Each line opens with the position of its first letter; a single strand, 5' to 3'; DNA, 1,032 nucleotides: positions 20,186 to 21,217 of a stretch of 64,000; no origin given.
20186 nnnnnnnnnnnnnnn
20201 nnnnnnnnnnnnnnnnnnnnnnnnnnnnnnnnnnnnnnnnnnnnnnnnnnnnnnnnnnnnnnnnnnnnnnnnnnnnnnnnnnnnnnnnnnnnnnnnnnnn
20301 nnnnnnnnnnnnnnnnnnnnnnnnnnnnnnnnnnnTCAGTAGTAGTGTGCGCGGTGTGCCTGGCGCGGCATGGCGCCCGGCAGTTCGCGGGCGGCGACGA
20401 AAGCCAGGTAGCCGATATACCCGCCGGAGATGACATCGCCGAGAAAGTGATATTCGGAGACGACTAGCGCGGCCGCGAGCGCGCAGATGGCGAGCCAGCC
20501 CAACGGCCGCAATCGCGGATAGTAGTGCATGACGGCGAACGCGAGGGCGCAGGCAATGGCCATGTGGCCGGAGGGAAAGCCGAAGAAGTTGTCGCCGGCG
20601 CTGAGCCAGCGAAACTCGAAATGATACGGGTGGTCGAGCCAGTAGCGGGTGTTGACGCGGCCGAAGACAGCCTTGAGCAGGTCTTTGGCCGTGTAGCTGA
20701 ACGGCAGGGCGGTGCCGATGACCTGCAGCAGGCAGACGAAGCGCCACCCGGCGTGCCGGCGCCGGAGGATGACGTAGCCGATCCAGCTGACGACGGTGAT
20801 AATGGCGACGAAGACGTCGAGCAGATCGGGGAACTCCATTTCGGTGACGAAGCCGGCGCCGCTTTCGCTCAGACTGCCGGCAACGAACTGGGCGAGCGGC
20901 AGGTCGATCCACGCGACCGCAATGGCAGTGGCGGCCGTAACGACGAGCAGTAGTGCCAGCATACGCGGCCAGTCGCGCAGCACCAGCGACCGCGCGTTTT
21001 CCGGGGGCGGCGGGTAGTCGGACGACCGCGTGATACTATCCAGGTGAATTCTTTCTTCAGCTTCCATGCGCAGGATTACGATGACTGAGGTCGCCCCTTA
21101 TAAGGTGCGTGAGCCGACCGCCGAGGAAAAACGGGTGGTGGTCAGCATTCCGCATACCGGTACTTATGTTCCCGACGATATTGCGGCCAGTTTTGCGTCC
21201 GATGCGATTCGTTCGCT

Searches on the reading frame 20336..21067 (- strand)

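Call 75: search_protein_families(library=pfam, proteins=[window:20336-21067:-], max_evalue=0.0001)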
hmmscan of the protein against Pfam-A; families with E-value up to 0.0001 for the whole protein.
window:20336-21067:- (243 aa): 3 families
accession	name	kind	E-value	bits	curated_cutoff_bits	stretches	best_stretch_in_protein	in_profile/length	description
PF01569.27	PAP2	-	2.4e-12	47.1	27.2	1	120-226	8-121/130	PAP2 superfamily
PF14360.12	PAP2_C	-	5.3e-06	27.4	27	1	166-225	8-71/74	PAP2 superfamily C-terminal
PF14378.12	PAP2_3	-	4.1e-05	23.9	27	1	138-224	100-189/190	PAP2 superfamily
